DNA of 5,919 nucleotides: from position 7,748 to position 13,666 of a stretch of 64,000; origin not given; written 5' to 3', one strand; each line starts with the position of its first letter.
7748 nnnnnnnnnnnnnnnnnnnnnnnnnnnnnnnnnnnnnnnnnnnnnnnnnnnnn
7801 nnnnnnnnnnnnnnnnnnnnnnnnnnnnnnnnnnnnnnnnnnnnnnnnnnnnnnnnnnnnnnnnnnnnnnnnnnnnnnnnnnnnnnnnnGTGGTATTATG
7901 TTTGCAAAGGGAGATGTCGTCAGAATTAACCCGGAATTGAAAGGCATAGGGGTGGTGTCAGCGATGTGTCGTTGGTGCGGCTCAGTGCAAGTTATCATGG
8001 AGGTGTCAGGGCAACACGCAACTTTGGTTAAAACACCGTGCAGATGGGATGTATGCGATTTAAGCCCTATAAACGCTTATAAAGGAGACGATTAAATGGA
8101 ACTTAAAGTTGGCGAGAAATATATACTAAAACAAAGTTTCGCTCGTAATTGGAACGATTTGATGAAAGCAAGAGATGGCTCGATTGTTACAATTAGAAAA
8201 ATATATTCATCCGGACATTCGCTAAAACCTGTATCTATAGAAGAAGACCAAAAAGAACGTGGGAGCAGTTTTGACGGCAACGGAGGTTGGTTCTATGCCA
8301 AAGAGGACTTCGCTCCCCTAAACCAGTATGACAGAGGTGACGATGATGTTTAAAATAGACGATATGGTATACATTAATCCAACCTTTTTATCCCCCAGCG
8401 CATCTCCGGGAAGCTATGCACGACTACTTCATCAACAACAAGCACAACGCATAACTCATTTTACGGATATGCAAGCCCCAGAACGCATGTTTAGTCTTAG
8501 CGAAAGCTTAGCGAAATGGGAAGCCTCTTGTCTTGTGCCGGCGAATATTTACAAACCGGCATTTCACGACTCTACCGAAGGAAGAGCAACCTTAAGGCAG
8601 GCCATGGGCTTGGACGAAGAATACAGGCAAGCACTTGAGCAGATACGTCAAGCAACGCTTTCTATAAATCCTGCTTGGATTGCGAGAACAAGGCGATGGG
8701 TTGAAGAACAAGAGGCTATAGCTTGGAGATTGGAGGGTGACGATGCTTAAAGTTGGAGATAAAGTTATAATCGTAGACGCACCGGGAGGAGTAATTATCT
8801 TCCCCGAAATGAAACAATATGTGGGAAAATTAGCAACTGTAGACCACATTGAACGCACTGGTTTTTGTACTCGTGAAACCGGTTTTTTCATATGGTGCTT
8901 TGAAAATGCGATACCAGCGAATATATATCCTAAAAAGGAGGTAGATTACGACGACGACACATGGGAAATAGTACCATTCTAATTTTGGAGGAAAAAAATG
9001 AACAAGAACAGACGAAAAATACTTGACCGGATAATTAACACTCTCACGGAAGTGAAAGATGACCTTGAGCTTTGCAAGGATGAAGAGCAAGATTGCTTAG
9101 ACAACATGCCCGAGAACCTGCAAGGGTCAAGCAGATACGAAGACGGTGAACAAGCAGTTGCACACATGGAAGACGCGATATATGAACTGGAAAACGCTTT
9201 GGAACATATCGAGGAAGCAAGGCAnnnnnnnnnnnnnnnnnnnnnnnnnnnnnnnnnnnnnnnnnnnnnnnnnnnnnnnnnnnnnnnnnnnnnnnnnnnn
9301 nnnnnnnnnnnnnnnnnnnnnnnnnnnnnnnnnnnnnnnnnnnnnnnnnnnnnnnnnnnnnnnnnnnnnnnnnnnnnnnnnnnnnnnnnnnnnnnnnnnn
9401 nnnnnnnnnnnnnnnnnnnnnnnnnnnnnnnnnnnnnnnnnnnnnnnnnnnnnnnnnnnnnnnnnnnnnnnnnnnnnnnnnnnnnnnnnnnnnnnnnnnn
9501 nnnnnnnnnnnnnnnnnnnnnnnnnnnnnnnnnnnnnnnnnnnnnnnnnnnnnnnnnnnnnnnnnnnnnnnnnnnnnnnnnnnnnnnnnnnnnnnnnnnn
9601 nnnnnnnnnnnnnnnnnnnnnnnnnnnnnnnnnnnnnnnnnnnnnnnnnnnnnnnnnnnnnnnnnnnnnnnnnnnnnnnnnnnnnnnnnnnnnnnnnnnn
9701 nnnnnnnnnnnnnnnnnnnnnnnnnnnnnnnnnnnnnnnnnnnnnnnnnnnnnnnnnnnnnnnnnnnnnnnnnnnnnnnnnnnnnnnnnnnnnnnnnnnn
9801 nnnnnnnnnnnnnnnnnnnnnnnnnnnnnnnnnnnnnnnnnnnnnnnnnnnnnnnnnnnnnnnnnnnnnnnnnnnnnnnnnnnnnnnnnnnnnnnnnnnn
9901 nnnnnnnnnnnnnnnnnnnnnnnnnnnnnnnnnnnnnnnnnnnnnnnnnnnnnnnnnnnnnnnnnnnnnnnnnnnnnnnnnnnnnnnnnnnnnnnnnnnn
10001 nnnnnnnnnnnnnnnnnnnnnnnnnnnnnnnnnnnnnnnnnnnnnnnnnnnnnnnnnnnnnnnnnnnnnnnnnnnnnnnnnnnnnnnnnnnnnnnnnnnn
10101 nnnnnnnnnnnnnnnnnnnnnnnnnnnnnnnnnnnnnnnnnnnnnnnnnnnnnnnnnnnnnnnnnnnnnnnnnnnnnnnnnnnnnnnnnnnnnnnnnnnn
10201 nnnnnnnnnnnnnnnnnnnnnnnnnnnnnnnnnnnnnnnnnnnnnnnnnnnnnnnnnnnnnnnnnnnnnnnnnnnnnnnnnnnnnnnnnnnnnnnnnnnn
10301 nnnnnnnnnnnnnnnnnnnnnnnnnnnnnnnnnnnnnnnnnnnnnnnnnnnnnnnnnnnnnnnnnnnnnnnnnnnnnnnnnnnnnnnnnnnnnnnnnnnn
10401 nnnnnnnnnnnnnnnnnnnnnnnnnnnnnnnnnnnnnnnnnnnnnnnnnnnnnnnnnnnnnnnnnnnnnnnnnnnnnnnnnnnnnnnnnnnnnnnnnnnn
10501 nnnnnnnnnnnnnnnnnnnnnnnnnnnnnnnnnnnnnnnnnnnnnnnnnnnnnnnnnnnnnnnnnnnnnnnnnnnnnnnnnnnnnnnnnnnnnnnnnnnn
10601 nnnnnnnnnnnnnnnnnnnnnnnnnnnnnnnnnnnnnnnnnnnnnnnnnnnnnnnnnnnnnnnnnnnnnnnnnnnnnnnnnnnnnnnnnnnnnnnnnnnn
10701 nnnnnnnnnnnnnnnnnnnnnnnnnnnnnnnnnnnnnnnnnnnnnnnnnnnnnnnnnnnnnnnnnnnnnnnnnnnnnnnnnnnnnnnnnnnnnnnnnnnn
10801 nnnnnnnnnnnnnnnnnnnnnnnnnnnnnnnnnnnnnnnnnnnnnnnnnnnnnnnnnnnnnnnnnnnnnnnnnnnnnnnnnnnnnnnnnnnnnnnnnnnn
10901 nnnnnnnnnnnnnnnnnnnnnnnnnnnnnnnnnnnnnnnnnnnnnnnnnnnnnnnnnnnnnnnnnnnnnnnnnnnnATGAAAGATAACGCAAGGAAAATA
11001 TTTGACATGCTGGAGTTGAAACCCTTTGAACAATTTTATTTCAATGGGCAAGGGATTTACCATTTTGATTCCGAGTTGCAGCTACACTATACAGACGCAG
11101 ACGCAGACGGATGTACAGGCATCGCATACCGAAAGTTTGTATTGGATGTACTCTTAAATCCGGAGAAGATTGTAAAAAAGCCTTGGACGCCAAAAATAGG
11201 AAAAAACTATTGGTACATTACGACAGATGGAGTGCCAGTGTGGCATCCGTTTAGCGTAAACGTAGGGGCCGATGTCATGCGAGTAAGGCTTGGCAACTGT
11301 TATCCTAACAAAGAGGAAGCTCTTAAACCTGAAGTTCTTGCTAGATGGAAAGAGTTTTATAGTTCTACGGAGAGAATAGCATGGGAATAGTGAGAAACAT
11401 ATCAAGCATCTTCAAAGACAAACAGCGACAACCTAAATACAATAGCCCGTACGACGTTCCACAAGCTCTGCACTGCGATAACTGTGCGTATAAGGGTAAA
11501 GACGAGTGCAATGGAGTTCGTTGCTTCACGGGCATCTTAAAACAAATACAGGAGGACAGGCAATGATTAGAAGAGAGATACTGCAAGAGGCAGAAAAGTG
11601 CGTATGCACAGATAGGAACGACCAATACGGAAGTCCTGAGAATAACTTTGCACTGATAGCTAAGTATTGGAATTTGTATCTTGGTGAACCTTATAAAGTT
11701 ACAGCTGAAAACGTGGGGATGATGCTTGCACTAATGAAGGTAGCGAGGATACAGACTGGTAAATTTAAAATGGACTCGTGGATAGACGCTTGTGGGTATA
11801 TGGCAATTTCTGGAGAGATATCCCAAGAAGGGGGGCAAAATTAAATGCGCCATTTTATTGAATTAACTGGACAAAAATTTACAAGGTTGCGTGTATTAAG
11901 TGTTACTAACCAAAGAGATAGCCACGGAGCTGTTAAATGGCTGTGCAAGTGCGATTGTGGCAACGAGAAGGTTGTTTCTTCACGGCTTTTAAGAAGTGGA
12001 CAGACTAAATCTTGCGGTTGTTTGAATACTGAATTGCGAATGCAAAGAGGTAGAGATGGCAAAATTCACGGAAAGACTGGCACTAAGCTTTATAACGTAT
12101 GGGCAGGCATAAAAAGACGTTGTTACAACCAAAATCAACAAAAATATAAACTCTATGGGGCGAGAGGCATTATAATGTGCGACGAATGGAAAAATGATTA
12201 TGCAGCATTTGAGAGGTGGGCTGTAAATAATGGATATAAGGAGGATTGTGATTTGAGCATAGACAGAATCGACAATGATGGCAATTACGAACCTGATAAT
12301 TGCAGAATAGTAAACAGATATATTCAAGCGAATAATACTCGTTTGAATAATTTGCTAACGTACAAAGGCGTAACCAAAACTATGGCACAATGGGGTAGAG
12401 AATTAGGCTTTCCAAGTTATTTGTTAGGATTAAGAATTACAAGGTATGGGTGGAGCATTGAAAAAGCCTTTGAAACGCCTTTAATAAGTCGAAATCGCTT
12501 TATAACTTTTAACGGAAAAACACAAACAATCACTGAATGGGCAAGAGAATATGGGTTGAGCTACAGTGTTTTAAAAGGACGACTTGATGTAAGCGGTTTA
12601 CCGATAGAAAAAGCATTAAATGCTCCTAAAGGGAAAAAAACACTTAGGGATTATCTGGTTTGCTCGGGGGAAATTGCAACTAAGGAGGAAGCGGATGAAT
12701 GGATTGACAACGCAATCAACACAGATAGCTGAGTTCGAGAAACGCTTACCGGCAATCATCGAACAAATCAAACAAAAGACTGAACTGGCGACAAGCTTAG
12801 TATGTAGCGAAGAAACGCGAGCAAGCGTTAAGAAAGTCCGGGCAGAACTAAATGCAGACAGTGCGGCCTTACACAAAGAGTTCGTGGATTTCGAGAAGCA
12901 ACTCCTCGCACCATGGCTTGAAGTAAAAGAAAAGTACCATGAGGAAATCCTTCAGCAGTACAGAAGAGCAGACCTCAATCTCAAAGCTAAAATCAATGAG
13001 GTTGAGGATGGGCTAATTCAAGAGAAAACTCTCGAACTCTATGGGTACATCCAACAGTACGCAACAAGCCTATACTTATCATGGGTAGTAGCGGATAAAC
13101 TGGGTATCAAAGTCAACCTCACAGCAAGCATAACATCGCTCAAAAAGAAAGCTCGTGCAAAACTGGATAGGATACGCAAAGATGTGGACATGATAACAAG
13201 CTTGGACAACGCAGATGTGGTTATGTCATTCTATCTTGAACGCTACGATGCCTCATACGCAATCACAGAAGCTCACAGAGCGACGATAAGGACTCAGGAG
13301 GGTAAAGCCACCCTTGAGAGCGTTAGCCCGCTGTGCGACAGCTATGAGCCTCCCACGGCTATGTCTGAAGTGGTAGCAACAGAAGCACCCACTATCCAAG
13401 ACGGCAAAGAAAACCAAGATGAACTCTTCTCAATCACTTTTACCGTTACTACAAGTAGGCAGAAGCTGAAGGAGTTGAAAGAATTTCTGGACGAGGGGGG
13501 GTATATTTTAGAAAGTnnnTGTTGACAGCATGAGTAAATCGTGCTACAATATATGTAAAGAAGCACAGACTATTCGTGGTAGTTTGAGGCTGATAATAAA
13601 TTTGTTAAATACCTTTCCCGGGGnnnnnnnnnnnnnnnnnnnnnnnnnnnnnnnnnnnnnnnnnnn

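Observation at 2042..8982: Nine-member paralogous family of about 70-85-aa SH3-like proteins in the early region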

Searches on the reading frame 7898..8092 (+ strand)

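Call 4: search_protein_families(library=pfam, proteins=[window:7898-8092:+], max_evalue=10)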
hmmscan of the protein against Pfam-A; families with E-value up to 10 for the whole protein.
window:7898-8092:+ (65 aa): 1 family
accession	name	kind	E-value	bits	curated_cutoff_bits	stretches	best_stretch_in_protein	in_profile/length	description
PF06380.16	DUF1072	-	0.054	13.8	25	1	14-28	17-31/39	Protein of unknown function (DUF1072)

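Call 9: search_protein_families(library=phrogs, proteins=[window:7898-8092:+], max_evalue=1)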
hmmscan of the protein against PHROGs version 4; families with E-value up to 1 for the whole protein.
window:7898-8092:+ (65 aa): 1 family
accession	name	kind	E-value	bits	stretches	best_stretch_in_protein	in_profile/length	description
phrog_7664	-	unknown function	0.085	13.9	1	23-54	1-30/63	-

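Call 77: search_protein_families(library=ncbifam, proteins=[window:7898-8092:+], max_evalue=0.1)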
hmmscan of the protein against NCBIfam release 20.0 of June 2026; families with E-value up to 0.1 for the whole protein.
window:7898-8092:+ (65 aa): 1 family
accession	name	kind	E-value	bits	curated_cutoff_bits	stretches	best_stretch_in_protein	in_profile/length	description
NF034126.3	PRK09521.1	equivalog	0.058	13.2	90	1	8-30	131-153/180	exosome complex RNA-binding protein Csl4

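Call 90: search_protein_families(library=padloc, proteins=[window:7898-8092:+], max_evalue=0.1)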
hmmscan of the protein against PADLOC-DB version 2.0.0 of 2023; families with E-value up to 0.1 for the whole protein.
window:7898-8092:+ (65 aa): 0 families

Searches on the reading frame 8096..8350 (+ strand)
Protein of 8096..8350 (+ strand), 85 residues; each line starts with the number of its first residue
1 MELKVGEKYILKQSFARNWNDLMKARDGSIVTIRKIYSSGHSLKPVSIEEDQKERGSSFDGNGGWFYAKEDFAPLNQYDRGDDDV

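Call 4: search_protein_families(library=pfam, proteins=[window:8096-8350:+], max_evalue=10)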
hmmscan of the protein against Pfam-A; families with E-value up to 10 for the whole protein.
window:8096-8350:+ (85 aa): 0 families

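Call 9: search_protein_families(library=phrogs, proteins=[window:8096-8350:+], max_evalue=1)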
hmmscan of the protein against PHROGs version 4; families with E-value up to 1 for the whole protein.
window:8096-8350:+ (85 aa): 0 families

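Call 77: search_protein_families(library=ncbifam, proteins=[window:8096-8350:+], max_evalue=0.1)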
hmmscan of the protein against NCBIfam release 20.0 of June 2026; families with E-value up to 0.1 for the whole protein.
window:8096-8350:+ (85 aa): 1 family
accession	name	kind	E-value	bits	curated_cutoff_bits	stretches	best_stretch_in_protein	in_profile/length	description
NF009032.0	PRK12366.1-3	equivalog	0.073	11.3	773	1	3-37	126-160/651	replication factor A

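Call 90: search_protein_families(library=padloc, proteins=[window:8096-8350:+], max_evalue=0.1)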
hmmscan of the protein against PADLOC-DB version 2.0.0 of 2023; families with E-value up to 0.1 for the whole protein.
window:8096-8350:+ (85 aa): 0 families

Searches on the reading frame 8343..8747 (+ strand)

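Call 4: search_protein_families(library=pfam, proteins=[window:8343-8747:+], max_evalue=10)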
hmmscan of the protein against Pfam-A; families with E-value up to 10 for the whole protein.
window:8343-8747:+ (135 aa): 1 family
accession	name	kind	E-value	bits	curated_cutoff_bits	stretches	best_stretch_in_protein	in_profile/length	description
PF06188.17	HrpE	-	0.034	14.5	23.5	1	102-135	131-164/191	HrpE/YscL/FliH and V-type ATPase subunit E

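Call 9: search_protein_families(library=phrogs, proteins=[window:8343-8747:+], max_evalue=1)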
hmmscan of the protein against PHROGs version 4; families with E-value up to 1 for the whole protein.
window:8343-8747:+ (135 aa): 0 families

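Call 77: search_protein_families(library=ncbifam, proteins=[window:8343-8747:+], max_evalue=0.1)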
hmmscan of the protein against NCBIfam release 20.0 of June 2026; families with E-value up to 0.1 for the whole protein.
window:8343-8747:+ (135 aa): 0 families

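Call 90: search_protein_families(library=padloc, proteins=[window:8343-8747:+], max_evalue=0.1)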
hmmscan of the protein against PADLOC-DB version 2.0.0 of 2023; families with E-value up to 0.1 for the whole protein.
window:8343-8747:+ (135 aa): 0 families

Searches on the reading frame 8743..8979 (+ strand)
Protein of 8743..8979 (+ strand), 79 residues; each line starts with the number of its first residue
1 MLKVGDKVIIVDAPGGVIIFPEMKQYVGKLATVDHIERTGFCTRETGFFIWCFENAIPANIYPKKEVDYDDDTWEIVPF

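Call 4: search_protein_families(library=pfam, proteins=[window:8743-8979:+], max_evalue=10)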
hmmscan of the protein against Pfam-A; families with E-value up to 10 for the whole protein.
window:8743-8979:+ (79 aa): 1 family
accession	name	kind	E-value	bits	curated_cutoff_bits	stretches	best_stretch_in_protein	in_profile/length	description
PF04014.23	MazE_antitoxin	-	0.18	12.2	24.7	1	2-23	22-44/48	Antidote-toxin recognition MazE, bacterial antitoxin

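Call 9: search_protein_families(library=phrogs, proteins=[window:8743-8979:+], max_evalue=1)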
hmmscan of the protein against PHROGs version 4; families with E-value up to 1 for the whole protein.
window:8743-8979:+ (79 aa): 2 families
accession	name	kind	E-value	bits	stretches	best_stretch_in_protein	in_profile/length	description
phrog_7488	-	unknown function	0.0065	17.7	1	2-39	3-47/144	-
phrog_18253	-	unknown function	0.4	12.1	0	62-79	26-43/51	-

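Call 77: search_protein_families(library=ncbifam, proteins=[window:8743-8979:+], max_evalue=0.1)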
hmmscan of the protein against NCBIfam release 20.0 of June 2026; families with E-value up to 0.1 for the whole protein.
window:8743-8979:+ (79 aa): 0 families

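Call 90: search_protein_families(library=padloc, proteins=[window:8743-8979:+], max_evalue=0.1)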
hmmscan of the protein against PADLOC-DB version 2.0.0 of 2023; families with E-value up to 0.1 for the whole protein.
window:8743-8979:+ (79 aa): 0 families

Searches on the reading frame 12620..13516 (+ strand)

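Call 74: search_protein_families(library=pfam, proteins=[window:12620-13516:+], max_evalue=0.001)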
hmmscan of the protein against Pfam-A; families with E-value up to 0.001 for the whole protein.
window:12620-13516:+ (299 aa): 1 family
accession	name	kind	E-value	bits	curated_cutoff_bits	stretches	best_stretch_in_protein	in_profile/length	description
PF07083.16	DUF1351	-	6.8e-05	23.2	27.8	1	52-193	24-165/210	Protein of unknown function (DUF1351)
